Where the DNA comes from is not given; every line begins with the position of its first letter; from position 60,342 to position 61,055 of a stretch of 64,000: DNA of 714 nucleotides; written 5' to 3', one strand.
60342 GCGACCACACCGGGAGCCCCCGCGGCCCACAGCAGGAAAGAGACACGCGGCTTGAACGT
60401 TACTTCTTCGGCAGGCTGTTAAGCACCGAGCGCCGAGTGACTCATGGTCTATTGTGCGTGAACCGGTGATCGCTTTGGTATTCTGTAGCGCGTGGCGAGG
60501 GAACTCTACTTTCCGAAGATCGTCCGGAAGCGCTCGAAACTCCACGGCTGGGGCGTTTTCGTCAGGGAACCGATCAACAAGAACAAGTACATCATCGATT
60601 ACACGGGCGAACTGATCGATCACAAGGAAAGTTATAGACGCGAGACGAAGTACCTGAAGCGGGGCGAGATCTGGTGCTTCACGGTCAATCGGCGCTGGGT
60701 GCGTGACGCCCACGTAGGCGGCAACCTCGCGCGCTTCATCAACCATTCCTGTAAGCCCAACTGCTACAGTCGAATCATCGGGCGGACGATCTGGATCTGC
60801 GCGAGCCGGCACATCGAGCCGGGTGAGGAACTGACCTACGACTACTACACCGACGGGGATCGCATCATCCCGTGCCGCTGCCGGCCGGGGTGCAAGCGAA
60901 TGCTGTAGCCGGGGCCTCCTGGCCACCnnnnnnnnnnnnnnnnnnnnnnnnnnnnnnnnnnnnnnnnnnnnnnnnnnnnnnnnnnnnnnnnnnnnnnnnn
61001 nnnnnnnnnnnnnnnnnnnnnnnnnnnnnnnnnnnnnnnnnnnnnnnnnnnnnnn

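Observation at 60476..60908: Compact eukaryote-like SET plus post-SET lysine methyltransferase gene of lower G+C, directly upstream of a secreted SpoIID-like protein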

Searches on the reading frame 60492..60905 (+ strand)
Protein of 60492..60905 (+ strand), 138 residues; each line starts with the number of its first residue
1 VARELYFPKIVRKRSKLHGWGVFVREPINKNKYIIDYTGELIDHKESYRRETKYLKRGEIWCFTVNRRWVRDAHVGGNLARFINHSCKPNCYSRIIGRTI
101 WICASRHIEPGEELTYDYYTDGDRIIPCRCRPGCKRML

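Call 3: search_protein_families(library=pfam, proteins=[window:60492-60905:+], max_evalue=0.01)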
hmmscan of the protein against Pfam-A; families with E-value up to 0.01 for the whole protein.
window:60492-60905:+ (138 aa): 1 family
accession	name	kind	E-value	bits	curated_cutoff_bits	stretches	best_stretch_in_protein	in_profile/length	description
PF00856.33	SET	-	1.7e-23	83.4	22.4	1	19-118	1-104/105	SET domain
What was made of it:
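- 60492..60908 (+): SET plus post-SET protein-lysine methyltransferase gene, 138 aa, GTG start, TAG stop. Pfam SET at 83.4 bits (call 3).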

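Call 6: find_homologous_proteins(query=window:60492-60905:+)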
Query window:60492-60905:+ (138 aa): 3360 proteins with E <= 0.001 among 3364 candidates; the best 120 are listed.
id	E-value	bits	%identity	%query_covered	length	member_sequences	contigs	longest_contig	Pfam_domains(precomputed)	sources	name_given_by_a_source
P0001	7.9e-89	313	93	100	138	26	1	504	PF00856.34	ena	-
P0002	3.1e-80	285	86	100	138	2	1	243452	PF00856.34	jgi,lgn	jgi:SET domain-containing protein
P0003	1.3e-75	270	82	99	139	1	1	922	PF00856.34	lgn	-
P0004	4.6e-75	268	80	100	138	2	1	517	PF00856.34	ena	-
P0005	5.8e-75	268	80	100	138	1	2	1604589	PF00856.34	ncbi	ncbi:MAG: SET domain-containing protein [Vicinamibacterales bacterium]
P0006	1.2e-74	267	81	99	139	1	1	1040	PF00856.34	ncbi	-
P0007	3.6e-74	266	81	100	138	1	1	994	PF00856.34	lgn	-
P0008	8.9e-74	264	82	90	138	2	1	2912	PF00856.34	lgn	-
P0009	1.8e-73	263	82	96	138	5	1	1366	PF00856.34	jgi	jgi:uncharacterized protein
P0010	2.0e-73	263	78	100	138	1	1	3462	PF00856.34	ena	-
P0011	2.0e-73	263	81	100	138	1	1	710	PF00856.34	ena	-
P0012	2.2e-73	263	77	100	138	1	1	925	PF00856.34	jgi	-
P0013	2.6e-73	263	79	100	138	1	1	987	PF00856.34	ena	-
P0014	3.8e-73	262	78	100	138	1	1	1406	PF00856.34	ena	-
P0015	5.2e-73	262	79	100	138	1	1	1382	PF00856.34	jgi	jgi:uncharacterized protein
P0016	5.5e-73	262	83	96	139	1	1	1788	PF00856.34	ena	-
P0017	6.1e-73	262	77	99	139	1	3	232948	PF00856.34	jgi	jgi:SET domain-containing protein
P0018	6.4e-73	262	80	100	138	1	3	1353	PF00856.34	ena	-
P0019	7.1e-73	261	78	100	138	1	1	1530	PF00856.34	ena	-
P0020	1.0e-72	261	78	100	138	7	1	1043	PF00856.34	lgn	-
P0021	1.2e-72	261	80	96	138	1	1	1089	PF00856.34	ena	-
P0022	1.5e-72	260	80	100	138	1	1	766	PF00856.34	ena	-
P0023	1.7e-72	260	78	99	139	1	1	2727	PF00856.34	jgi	jgi:SET domain-containing protein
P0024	2.4e-72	260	76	100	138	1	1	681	PF00856.34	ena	-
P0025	2.8e-72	259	79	99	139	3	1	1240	PF00856.34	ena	-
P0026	2.8e-72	259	78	100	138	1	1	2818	PF00856.34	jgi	jgi:SET domain-containing protein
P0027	3.0e-72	259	78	99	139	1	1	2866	PF00856.34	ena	-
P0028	3.2e-72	259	80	95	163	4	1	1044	PF00856.34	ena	-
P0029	3.9e-72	259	76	92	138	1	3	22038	PF00856.34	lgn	-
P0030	4.0e-72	259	77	100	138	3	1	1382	PF00856.34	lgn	-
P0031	4.5e-72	259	76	100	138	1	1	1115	PF00856.34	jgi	jgi:SET domain-containing protein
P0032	6.6e-72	258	77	100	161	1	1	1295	PF00856.34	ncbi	-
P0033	7.1e-72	258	77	100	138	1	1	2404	PF00856.34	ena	-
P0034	7.1e-72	258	76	100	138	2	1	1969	PF00856.34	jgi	jgi:SET domain-containing protein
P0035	7.3e-72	258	79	96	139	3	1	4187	PF00856.34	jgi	jgi:uncharacterized protein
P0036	7.7e-72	258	79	99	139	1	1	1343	PF00856.34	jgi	jgi:SET domain-containing protein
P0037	9.2e-72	258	76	100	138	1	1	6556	PF00856.34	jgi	jgi:hypothetical protein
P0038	9.4e-72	258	76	100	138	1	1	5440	PF00856.34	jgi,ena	jgi:SET domain-containing protein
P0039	9.6e-72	258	78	100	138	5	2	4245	PF00856.34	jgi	jgi:SET domain-containing protein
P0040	9.6e-72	258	81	90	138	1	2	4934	PF00856.34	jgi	jgi:hypothetical protein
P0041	9.7e-72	258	80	90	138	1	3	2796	PF00856.34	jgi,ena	jgi:hypothetical protein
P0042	1.0e-71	258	79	100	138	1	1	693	PF00856.34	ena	-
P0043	1.0e-71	258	77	100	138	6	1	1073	PF00856.34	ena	-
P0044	1.1e-71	258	77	99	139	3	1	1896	PF00856.34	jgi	jgi:SET domain-containing protein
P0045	1.1e-71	257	75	100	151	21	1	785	PF00856.34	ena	-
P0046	1.2e-71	257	77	100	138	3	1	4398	PF00856.34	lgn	-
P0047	1.2e-71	257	76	100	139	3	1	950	PF00856.34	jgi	jgi:SET domain-containing protein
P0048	1.2e-71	257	80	96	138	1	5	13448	PF00856.34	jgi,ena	jgi:SET domain-containing protein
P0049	1.3e-71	257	76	100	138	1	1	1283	PF00856.34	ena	-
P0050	1.4e-71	257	79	99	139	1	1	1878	PF00856.34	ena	-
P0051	1.5e-71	257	77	100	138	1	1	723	PF00856.34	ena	-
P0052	1.6e-71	257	76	100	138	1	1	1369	PF00856.34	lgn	-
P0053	1.7e-71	257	79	96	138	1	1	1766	PF00856.34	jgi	jgi:SET domain-containing protein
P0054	1.8e-71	257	79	96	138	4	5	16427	PF00856.34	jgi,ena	jgi:uncharacterized protein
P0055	1.8e-71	257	77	100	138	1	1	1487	PF00856.34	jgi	jgi:SET domain-containing protein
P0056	1.8e-71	257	75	100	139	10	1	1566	PF00856.34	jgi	jgi:SET domain-containing protein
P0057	2.1e-71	257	78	100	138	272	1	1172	PF00856.34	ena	-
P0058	2.1e-71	257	75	100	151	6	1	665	PF00856.34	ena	-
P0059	2.1e-71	257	76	100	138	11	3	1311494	PF00856.34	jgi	jgi:SET domain-containing protein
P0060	2.5e-71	256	78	100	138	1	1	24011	PF00856.34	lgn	-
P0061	2.7e-71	256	77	100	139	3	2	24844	PF00856.34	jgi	jgi:SET domain-containing protein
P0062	3.0e-71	256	77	99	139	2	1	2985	PF00856.34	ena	-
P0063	3.1e-71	256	80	100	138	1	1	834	PF00856.34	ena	-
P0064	3.3e-71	256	78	100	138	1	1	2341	PF00856.34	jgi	jgi:uncharacterized protein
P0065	3.4e-71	256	78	100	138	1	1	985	PF00856.34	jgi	jgi:SET domain-containing protein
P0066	3.8e-71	256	76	100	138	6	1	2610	PF00856.34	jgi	jgi:SET domain-containing protein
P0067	4.0e-71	256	74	100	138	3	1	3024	PF00856.34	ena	-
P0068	4.1e-71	256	76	100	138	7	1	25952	PF00856.34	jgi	jgi:SET domain-containing protein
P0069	4.4e-71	256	77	100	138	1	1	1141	PF00856.34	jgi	jgi:SET domain-containing protein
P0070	4.4e-71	256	75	100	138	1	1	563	PF00856.34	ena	-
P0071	4.5e-71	255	76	100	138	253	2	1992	PF00856.34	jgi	jgi:SET domain-containing protein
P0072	4.7e-71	255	76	100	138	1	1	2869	PF00856.34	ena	-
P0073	4.8e-71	255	76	100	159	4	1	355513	PF00856.34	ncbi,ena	-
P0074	5.4e-71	255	78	100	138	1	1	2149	PF00856.34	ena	-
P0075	5.7e-71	255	78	100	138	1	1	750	PF00856.34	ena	-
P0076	6.5e-71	255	76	100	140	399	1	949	PF00856.34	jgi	jgi:uncharacterized protein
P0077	7.5e-71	255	75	100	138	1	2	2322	PF00856.34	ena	-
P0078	7.7e-71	255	76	99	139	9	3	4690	PF00856.34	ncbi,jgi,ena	jgi:SET domain-containing protein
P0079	8.0e-71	255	76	98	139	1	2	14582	PF00856.34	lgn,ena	-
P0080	8.1e-71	255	80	96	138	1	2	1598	PF00856.34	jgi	jgi:uncharacterized protein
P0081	8.4e-71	255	75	100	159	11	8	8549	PF00856.34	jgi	jgi:SET domain-containing protein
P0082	8.4e-71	255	75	100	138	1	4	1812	PF00856.34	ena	-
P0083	8.5e-71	255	78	100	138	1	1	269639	PF00856.34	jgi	jgi:SET domain-containing protein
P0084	8.9e-71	255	77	100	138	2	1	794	PF00856.34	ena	-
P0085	9.9e-71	254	74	100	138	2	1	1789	PF00856.34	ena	-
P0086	1.0e-70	254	75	100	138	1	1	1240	PF00856.34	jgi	jgi:SET domain-containing protein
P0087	1.0e-70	254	79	95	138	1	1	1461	PF00856.34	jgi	jgi:uncharacterized protein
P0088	1.1e-70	254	78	100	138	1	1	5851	PF00856.34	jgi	-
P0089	1.2e-70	254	79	95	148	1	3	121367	PF00856.34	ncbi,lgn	-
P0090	1.3e-70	254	76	100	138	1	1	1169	PF00856.34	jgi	jgi:SET domain-containing protein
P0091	1.4e-70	254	76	100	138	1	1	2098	PF00856.34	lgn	-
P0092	1.4e-70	254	75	100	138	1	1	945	PF00856.34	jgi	jgi:SET domain-containing protein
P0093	1.5e-70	254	78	96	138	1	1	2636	PF00856.34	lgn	-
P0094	1.6e-70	254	75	100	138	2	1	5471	PF00856.34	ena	-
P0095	1.6e-70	254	76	99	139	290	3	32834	PF00856.34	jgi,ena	-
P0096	1.6e-70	254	77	100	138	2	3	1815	PF00856.34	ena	-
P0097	1.6e-70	254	80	90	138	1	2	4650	PF00856.34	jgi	jgi:SET domain-containing protein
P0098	1.7e-70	254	77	98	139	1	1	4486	PF00856.34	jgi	jgi:SET domain-containing protein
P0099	1.7e-70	254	76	100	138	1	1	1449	PF00856.34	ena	-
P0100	1.7e-70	254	76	100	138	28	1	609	PF00856.34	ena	-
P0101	1.8e-70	254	75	99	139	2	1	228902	PF00856.34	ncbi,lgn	-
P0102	1.8e-70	254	77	100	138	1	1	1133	PF00856.34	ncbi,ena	-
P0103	1.8e-70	254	76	100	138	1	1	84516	PF00856.34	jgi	jgi:SET domain-containing protein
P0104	1.8e-70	254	76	100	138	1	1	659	PF00856.34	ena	-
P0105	2.0e-70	253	73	100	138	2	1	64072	PF00856.34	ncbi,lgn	-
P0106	2.0e-70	253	78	96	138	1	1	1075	PF00856.34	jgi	-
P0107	2.1e-70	253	75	100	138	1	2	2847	PF00856.34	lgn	-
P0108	2.1e-70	253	75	100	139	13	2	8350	PF00856.34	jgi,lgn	jgi:SET domain-containing protein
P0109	2.2e-70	253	75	100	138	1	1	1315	PF00856.34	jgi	jgi:SET domain-containing protein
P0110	2.3e-70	253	76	100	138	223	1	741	PF00856.34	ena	-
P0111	2.4e-70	253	76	100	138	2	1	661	PF00856.34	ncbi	-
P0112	2.5e-70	253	77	90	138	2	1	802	PF00856.34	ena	-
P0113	2.8e-70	253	77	100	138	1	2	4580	PF00856.34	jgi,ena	jgi:uncharacterized protein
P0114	2.9e-70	253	79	90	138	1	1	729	PF00856.34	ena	-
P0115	2.9e-70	253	77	100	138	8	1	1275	PF00856.34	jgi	-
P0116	2.9e-70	253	73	100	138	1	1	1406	PF00856.34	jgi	jgi:SET domain-containing protein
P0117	3.0e-70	253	75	100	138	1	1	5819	PF00856.34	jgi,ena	jgi:SET domain-containing protein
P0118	3.1e-70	253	75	100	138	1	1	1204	PF00856.34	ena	-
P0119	3.3e-70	253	77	100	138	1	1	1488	PF00856.34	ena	-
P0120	3.4e-70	253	78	96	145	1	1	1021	PF00856.34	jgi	jgi:uncharacterized protein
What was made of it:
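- More than 3360 close homologues, and the 120 listed are 73-93% identical (call 6).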

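Call 7: search_protein_families(library=ncbifam, proteins=[window:60492-60905:+], max_evalue=0.01)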
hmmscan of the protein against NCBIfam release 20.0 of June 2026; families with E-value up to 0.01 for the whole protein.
window:60492-60905:+ (138 aa): 1 family
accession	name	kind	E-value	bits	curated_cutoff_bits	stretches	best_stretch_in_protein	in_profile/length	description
NF043024.1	T4SS_AnkI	equivalog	1.9e-09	36.8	550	1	15-120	31-141/439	Dot/Icm T4SS effector AnkI/LegAS4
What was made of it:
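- On Secreted bacterial SET effectors (RomA/LegAS4, NUE, BtSET, BaSET): 36.8 bits against a cut-off of 550 (call 7).
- There is a weak NCBIfam match to AnkI/LegAS4 (E 1.9e-9, call 7). The AnkI/LegAS4 score is 36.8 bits against a cut-off of 550 (call 7).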

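Call 9: search_solved_structures(query=window:60492-60905:+, max_evalue=0.001, show_alignments=3)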
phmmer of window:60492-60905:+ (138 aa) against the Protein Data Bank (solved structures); distinct sequences matched with E-value up to 0.001: 125 (the best 60 are shown).
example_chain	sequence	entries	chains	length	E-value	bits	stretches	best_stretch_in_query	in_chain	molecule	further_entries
7u5v_A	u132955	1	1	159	5.5e-24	87.9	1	14-135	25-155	Histone-lysine N-methyltransferase 2A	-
6chg_C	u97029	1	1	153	7.3e-24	87.5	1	12-137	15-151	Histone-lysine N-methyltransferase, H3 lysine-4 specific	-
2w5y_A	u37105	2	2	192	1.1e-23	86.9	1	14-135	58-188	HISTONE-LYSINE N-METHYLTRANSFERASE HRX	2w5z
6kiu_K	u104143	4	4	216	1.4e-23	86.6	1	14-135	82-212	Histone-lysine N-methyltransferase 2A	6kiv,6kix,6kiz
7ud5_K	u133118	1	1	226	1.6e-23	86.4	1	14-135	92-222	cDNA FLJ56846, highly similar to Zinc finger protein HRX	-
6ugm_M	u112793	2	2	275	3.8e-23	85.2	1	12-137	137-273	Histone-lysine N-methyltransferase, H3 lysine-4 specific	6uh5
6ven_N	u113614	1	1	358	6.9e-23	84.4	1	11-137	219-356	Histone-lysine N-methyltransferase, H3 lysine-4 specific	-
5f5e_A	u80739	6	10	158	7.6e-23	84.2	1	14-135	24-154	Histone-lysine N-methyltransferase 2A | Histone-lysine N-methyltransferase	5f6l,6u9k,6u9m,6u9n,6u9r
7w67_C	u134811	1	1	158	1.2e-22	83.6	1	14-135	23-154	Histone-lysine N-methyltransferase 2A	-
7w6a_C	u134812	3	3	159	1.2e-22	83.6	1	14-135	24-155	Histone-lysine N-methyltransferase 2A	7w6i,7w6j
6bx3_E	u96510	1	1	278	1.6e-22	83.2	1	11-135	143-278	Histone-lysine N-methyltransferase, H3 lysine-4 specific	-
6pwv_C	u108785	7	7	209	1.6e-22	83.1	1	14-135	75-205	Histone-lysine N-methyltransferase 2A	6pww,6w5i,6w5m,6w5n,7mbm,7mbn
4z4p_A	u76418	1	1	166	3.7e-22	82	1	10-135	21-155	Histone-lysine N-methyltransferase 2D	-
4w2r_A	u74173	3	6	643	6.9e-22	81.1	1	15-123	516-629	Enhancer of zeste 2 polycomb repressive complex 2 subunit | Enhancer of Zeste Homolog 2 (EZH2),Histone-lysine N-methyltransferase EZH2 | Enhancer of zeste 2 pol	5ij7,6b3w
4mi5_A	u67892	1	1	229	9.7e-22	80.6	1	15-123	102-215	Histone-lysine N-methyltransferase EZH2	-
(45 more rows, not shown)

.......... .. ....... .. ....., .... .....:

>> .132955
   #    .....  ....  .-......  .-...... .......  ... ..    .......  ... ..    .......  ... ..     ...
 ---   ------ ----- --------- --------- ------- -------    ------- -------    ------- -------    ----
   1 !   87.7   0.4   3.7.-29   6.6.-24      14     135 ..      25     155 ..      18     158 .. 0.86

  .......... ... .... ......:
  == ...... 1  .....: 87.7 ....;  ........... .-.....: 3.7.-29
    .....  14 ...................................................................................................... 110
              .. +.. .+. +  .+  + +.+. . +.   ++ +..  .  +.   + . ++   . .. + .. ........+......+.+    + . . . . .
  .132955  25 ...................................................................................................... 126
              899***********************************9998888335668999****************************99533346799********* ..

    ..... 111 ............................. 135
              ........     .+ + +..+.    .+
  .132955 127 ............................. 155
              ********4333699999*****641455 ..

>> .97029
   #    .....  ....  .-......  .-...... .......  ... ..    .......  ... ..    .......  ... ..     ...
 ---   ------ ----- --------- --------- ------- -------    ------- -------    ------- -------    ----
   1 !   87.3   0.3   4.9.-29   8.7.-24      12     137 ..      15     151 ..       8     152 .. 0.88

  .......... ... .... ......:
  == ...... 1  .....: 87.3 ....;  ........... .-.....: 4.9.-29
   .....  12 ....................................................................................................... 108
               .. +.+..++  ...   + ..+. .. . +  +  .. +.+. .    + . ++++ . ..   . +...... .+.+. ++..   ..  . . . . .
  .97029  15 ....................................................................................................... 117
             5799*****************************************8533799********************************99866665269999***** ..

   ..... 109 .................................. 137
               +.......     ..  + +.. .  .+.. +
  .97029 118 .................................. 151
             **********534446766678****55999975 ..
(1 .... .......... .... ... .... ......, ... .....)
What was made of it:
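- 60492..60908 (+): Best PDB sequence matches are the MLL1 and Set1 SET domains, E about 5e-24 (call 9).
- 60873..60893 (+): Post-SET cysteine motif C128-x-C130-x3-C134 (variant spacing). The motif aligns to the MLL1 post-SET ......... with a one-residue gap (call 9).
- PDB sequence hits to the MLL1 and Set1 SET domains at E about 5e-24 (call 9).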

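Call 10: find_related_loci(query=window:60492-60905:+, collection=genome_contigs, flank=5000)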
Query window:60492-60905:+ (138 aa) in genome_contigs; peptide patterns used: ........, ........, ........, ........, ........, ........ (x = any residue, [..] = any of these).
599 stretches matched a pattern (row limit reached: there are more); 541 encode a relative of the query (tblastn E <= 1e-3); the best 80 are kept; 80 distinct loci.
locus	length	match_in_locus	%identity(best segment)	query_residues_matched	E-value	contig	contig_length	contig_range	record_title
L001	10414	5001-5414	80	1-138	1e-79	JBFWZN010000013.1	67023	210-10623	MAG: Vicinamibacterales bacterium isolate CA_2019_TPBS_189 NODE_3010_length_67023_cov_9.572904_TPBS, whole genome shotgu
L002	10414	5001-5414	79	1-138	2e-75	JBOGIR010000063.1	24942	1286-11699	MAG: Vicinamibacterales bacterium isolate M3-S_metawrap_bin.60 k127_2542626, whole genome shotgun sequence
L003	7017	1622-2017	79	7-138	5e-74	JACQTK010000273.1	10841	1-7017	MAG: Acidobacteria bacterium isolate NC_groundwater_1409_Ag_S-0.65um_68_39 S_p65_S5_coassembly_k141_4917946, whole genom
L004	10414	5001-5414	78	1-138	1e-73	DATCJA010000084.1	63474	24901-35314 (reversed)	MAG TPA_asm: Vicinamibacterales bacterium isolate SMAG_U7873 k141_2924937, whole genome shotgun sequence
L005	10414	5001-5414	75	1-138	3e-75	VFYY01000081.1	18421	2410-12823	MAG: Acidimicrobiia bacterium isolate K_Offshore_120m_m2_006 K_Offshore_120m_m2_006_Ga0194131_10005417, whole genome sho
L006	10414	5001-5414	77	1-138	6e-72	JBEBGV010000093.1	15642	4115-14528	MAG: Vicinamibacterales bacterium isolate ATF_5 NODE_1661_length_15642_cov_5.119604, whole genome shotgun sequence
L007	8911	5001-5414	77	1-138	1e-71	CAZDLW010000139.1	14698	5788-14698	MAG TPA_asm: uncultured Bifidobacteriaceae bacterium isolate SRP217488_co1_159 genome assembly, contig: NODE_2825_length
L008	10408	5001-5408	74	1-136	2e-71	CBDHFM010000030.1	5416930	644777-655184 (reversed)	MAG: Vicinamibacterales bacterium isolate 1df3f988-940b-40e8-83c1-45d71c881355 genome assembly, contig: chromosome_14, w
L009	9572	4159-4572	73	1-138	2e-71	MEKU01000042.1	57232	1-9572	MAG: Acidobacteria bacterium RIFCSPLOWO2_02_FULL_67_21 rifcsplowo2_02_scaffold_2450, whole genome shotgun sequence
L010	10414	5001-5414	76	1-138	4e-71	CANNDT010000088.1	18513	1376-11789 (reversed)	MAG: Acidobacteria bacterium isolate ZH-3nov15-179 genome assembly, contig: ZH-3nov15-C3312, whole genome shotgun sequen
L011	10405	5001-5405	72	1-135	3e-71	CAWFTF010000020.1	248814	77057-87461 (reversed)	MAG: uncultured Acidobacteriota bacterium isolate MFD00392.bin.3.433 genome assembly, contig: contig_5225, whole genome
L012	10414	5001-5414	74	1-138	1e-70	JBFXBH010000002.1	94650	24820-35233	MAG: Vicinamibacterales bacterium isolate CA_2019_TPBS_41 NODE_1909_length_94650_cov_9.630598_TPBS, whole genome shotgun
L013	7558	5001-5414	75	1-138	1e-70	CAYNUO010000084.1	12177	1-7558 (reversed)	MAG TPA_asm: uncultured Bifidobacteriaceae bacterium isolate SRP150892_co2_2 genome assembly, contig: NODE_7802_length_1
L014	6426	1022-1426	77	4-138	2e-70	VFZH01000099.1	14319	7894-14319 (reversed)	MAG: Acidimicrobiia bacterium isolate K_Offshore_80m_m2_020 K_Offshore_80m_m2_020_Ga0194132_10008777, whole genome shotg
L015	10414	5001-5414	76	1-138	2e-70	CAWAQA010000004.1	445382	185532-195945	MAG: uncultured Acidobacteriota bacterium isolate MFD02840.bin.2.39 genome assembly, contig: contig_31825, whole genome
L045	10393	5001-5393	69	8-138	2e-60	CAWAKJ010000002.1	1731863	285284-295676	MAG: Vicinamibacterales bacterium isolate MFD02360.bin.1.271 genome assembly, contig: contig_3117, whole genome shotgun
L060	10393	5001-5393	69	8-138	5e-59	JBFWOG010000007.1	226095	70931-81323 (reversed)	MAG: Vicinamibacterales bacterium isolate CA_2019_TPBF_130 NODE_533_length_226095_cov_49.151968_TPBF, whole genome shotg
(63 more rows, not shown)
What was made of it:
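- At least 541 species genomes carry a relative, and the best 80 are nearly all Vicinamibacterales or Acidobacteriota (call 10). It is conserved across an order known from soil, groundwater, lake and marine metagenomes rather than from host-associated niches (calls 6, 10).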

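Call 14: find_encoding_contigs(protein=window:60492-60905:+, flank=3000, max_places=4)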
Protein window:60492-60905:+ (138 aa): 16 contigs read that carry it; 4 places shown.
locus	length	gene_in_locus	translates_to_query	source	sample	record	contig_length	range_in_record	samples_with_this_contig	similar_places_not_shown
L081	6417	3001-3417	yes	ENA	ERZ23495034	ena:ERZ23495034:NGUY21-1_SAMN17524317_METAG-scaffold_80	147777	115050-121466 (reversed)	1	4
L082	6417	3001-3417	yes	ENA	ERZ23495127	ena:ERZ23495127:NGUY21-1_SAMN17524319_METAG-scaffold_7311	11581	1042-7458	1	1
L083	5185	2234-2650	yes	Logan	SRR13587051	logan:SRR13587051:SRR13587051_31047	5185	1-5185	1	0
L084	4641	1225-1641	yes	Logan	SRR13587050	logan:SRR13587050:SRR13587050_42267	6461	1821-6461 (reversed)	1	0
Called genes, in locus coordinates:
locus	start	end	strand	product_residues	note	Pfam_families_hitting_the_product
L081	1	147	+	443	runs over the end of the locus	PF13549:ATP-grasp_5, PF08442:ATP-grasp_2, PF24948:Citrate_synth_N, PF00549:Ligase_CoA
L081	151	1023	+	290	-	PF02629:CoA_binding, PF13607:Succ_CoA_lig, PF00549:Ligase_CoA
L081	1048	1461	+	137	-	PF00334:NDK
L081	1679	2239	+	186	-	PF22769:DCD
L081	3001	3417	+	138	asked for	PF00856:SET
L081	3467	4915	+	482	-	PF08486:SpoIID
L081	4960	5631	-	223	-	PF00535:Glycos_transf_2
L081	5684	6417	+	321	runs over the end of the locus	PF00174:Oxidored_molyb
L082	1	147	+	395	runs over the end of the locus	?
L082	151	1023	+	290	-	PF02629:CoA_binding, PF13607:Succ_CoA_lig, PF00549:Ligase_CoA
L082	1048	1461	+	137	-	PF00334:NDK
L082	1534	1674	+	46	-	PF11146:DUF2905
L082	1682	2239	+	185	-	PF22769:DCD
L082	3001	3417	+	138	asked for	PF00856:SET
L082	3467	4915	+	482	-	PF08486:SpoIID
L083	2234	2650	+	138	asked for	PF00856:SET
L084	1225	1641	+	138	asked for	PF00856:SET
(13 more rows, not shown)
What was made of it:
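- Checked: Public gene calls use the GTG at 60958 instead (call 14).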
